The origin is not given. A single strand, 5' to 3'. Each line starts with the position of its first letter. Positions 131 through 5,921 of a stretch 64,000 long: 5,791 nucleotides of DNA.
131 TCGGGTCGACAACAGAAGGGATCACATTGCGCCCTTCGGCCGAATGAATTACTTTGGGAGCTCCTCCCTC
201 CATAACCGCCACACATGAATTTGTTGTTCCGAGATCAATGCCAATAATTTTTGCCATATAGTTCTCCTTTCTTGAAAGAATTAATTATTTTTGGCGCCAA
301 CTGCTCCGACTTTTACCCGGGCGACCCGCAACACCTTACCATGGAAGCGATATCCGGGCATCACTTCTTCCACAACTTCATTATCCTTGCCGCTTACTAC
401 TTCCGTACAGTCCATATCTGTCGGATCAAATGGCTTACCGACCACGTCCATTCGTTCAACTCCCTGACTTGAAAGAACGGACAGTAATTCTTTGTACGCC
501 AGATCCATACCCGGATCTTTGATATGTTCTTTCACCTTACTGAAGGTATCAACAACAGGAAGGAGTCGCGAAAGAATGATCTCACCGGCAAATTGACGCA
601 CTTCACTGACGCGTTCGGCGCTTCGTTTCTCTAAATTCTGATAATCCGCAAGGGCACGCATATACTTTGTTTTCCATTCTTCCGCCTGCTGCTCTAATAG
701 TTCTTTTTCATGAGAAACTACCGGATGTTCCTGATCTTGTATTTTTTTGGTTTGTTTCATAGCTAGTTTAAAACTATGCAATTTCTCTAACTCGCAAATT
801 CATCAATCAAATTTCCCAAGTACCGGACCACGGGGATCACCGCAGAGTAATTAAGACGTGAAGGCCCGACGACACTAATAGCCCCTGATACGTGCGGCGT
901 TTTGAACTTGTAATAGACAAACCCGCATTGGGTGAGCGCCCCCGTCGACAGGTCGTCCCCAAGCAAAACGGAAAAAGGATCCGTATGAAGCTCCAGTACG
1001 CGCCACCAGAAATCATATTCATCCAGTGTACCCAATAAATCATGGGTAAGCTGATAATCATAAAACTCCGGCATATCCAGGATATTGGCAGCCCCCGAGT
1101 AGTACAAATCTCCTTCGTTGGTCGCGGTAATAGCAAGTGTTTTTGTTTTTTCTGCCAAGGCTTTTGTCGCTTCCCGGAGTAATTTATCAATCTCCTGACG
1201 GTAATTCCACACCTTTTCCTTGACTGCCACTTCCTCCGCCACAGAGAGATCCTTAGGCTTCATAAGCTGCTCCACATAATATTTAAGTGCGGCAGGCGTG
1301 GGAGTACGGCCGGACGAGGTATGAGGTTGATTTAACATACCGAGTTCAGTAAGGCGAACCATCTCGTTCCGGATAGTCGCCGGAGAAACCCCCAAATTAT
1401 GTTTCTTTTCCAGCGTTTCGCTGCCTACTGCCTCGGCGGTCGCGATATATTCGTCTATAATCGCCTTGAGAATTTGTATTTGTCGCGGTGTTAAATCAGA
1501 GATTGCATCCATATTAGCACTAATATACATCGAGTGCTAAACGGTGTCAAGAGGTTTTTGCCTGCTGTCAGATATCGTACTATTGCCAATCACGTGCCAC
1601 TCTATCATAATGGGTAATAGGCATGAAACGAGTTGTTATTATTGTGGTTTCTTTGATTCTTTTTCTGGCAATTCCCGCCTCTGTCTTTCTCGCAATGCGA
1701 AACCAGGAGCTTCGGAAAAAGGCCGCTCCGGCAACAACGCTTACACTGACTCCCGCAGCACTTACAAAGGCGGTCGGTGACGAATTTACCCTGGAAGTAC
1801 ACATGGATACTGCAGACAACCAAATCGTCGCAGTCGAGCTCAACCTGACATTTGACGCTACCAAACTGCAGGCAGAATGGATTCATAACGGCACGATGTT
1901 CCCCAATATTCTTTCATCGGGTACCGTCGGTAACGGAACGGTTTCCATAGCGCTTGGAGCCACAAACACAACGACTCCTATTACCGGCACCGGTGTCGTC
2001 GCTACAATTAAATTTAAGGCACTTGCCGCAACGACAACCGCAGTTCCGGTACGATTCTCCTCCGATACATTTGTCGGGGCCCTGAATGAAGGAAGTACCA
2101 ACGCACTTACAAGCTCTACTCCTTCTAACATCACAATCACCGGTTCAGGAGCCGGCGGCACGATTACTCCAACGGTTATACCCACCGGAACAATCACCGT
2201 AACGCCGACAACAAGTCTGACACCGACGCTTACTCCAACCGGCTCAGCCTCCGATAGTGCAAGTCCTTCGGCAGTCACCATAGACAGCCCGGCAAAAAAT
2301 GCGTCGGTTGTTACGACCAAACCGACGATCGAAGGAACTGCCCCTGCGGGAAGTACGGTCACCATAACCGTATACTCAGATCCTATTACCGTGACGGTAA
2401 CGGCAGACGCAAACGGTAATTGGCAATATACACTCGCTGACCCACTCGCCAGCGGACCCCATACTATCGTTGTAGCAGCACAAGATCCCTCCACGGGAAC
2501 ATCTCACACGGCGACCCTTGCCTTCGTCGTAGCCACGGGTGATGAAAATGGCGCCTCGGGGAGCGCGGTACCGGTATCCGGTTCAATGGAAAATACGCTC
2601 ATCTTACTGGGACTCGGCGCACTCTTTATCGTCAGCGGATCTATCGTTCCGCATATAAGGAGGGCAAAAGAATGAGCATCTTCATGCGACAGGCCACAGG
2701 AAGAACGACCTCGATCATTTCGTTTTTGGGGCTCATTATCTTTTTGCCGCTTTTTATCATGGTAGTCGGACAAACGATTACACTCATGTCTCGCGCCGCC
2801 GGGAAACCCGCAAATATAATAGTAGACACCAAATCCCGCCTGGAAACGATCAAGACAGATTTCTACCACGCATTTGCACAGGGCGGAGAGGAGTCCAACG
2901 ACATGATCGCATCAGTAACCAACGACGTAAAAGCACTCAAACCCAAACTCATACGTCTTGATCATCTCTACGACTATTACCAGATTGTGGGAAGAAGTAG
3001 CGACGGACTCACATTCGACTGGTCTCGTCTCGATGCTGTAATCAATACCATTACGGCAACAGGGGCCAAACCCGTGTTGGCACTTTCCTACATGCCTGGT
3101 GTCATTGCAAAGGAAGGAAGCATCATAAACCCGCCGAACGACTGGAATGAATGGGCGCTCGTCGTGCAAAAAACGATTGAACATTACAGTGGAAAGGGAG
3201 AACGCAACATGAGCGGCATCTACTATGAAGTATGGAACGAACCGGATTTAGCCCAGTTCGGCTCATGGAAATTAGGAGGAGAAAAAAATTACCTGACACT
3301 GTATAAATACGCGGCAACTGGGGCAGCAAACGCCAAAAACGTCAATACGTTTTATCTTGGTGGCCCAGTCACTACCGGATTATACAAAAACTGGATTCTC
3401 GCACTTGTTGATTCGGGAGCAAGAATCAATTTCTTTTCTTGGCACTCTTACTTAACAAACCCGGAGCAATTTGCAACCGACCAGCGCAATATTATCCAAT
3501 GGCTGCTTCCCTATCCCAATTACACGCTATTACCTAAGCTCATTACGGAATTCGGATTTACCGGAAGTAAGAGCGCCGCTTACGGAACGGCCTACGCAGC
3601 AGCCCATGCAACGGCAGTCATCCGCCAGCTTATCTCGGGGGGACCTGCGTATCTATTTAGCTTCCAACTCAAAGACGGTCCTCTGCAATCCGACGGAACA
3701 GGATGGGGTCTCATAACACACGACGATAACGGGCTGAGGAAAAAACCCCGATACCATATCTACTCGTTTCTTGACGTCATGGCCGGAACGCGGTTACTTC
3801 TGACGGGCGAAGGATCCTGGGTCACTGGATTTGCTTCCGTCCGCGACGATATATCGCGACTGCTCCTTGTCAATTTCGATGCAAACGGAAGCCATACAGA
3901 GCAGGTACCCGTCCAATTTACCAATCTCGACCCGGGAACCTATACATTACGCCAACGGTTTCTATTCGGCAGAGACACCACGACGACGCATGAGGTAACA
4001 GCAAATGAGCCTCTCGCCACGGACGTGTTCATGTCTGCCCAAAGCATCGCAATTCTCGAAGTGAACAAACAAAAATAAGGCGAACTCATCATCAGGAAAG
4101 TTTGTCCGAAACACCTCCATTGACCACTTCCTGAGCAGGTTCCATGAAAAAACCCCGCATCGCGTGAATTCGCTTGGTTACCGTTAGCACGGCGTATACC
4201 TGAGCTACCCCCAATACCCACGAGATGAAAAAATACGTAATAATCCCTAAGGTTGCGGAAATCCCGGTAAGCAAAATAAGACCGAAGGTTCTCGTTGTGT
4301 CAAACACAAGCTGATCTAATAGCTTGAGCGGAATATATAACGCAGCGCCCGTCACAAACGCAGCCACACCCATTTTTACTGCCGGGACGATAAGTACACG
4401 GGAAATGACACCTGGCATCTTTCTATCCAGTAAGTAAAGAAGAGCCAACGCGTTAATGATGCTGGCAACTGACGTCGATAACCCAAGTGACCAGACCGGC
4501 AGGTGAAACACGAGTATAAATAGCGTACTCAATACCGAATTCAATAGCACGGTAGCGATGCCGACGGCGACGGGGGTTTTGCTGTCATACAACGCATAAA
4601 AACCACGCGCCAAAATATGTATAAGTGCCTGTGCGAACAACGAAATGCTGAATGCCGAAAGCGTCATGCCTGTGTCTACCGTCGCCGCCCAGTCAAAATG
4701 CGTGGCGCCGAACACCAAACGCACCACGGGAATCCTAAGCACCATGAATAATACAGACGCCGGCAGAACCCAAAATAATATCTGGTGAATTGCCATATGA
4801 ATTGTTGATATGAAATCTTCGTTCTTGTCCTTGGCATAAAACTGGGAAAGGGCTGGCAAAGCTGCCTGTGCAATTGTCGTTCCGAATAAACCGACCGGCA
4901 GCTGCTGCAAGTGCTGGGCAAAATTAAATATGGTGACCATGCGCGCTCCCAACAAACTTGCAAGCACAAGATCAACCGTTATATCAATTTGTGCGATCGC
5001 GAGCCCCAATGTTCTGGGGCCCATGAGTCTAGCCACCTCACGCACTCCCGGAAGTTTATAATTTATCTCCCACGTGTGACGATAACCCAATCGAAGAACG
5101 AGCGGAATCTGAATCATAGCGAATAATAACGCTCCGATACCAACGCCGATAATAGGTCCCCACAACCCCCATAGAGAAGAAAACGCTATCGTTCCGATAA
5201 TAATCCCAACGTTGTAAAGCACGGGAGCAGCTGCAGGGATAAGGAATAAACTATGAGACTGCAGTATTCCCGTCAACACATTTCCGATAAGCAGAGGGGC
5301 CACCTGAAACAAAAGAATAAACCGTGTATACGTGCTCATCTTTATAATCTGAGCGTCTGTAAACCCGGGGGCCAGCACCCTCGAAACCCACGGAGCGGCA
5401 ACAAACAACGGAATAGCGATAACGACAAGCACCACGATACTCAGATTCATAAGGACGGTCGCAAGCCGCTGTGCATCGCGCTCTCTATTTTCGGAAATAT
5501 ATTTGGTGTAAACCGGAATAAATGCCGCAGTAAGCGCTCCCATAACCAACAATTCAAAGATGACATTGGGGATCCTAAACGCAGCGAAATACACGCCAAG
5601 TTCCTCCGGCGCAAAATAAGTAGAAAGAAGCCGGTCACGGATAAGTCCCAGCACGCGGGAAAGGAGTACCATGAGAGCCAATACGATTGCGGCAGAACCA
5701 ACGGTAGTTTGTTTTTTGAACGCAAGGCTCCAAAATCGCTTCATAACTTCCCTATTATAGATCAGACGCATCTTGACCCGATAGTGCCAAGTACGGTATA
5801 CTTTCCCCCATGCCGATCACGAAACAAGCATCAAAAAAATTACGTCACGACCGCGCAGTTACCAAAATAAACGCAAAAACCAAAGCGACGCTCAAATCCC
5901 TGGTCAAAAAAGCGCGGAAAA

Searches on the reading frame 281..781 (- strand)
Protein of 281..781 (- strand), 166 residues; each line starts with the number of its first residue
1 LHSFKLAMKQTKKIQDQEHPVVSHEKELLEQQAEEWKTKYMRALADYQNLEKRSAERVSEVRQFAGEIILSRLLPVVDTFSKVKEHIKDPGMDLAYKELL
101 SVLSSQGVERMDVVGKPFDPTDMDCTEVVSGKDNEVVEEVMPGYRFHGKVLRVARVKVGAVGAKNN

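Call 8: search_protein_families(library=pfam, proteins=[window:281-781:-], max_evalue=0.001)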
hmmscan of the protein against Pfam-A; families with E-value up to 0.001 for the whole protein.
window:281-781:- (166 aa): 1 family
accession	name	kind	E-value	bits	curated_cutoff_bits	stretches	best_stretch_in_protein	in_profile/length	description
PF01025.24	GrpE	-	2.1e-31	109.2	25.8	1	11-159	5-164/165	GrpE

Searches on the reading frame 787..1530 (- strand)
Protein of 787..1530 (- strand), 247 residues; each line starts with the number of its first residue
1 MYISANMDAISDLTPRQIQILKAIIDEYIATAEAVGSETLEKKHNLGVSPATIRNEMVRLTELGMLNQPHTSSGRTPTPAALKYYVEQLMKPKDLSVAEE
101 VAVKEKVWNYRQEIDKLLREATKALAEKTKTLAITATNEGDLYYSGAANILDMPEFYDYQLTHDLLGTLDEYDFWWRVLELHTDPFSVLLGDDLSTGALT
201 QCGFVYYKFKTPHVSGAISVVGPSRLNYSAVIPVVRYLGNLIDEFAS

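Call 8: search_protein_families(library=pfam, proteins=[window:787-1530:-], max_evalue=0.001)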
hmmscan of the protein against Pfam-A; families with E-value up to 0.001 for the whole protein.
window:787-1530:- (247 aa): 2 families
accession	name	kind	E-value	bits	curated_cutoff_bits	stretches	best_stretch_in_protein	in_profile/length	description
PF01628.27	HrcA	-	2.6e-17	63.9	22.2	1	85-232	77-215/215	HrcA protein C terminal domain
PF03444.21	HrcA_DNA-bdg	-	3.5e-05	23.8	21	1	12-83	1-71/79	Winged helix-turn-helix transcription repressor, HrcA DNA-binding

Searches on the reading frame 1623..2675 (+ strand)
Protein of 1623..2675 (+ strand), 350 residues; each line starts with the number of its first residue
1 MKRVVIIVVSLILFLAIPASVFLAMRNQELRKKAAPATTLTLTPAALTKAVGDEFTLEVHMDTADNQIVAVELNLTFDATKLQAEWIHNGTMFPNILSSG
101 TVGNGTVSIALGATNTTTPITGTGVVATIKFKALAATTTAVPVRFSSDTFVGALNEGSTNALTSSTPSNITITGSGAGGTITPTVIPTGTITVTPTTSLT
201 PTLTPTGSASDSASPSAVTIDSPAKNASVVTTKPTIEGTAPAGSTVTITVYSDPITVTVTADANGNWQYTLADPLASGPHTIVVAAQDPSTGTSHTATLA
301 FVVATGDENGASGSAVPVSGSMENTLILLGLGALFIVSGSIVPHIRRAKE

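Call 8: search_protein_families(library=pfam, proteins=[window:1623-2675:+], max_evalue=0.001)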
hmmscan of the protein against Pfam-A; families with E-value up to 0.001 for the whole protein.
window:1623-2675:+ (350 aa): 3 families
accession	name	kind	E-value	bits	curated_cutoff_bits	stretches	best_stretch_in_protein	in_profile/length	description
PF00963.24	Cohesin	-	3.4e-14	53.6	24.1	1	43-164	4-133/139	Cohesin domain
PF19077.6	Big_13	-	2.9e-10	41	27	1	230-303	25-100/102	Bacterial Ig-like domain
PF17936.7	Big_6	-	4.2e-07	30.6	27.6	1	226-299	7-79/83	Bacterial Ig domain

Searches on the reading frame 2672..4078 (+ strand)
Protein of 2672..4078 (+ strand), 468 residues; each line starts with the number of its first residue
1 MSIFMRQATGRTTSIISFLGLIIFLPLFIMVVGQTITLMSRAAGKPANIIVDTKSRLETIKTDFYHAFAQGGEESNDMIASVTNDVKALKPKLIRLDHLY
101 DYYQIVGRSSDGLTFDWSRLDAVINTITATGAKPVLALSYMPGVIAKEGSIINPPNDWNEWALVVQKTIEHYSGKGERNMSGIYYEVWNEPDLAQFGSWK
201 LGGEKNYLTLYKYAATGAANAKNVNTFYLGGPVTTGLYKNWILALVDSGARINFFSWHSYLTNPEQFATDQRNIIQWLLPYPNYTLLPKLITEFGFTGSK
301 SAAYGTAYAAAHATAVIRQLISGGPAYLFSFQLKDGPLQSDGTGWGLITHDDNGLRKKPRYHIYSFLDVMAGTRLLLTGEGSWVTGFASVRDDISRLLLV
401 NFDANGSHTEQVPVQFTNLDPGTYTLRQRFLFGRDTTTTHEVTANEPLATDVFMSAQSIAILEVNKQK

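Call 8: search_protein_families(library=pfam, proteins=[window:2672-4078:+], max_evalue=0.001)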
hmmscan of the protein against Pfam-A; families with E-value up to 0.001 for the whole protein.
window:2672-4078:+ (468 aa): 1 family
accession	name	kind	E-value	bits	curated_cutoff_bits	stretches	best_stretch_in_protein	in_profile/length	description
PF01229.23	Glyco_hydro_39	-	3.7e-18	66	26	1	94-265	51-231/472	Glycosyl hydrolases family 39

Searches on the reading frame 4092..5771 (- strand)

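Call 8: search_protein_families(library=pfam, proteins=[window:4092-5771:-], max_evalue=0.001)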
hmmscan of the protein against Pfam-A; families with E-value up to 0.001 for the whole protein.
window:4092-5771:- (559 aa): 2 families
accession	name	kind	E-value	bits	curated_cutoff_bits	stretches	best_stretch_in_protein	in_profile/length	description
PF03023.19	MurJ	-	2.2e-74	251.1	27.4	1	60-481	13-433/451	Lipid II flippase MurJ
PF13440.11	Polysacc_synt_3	-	4.3e-10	39.8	23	1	104-357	47-287/293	Polysaccharide biosynthesis protein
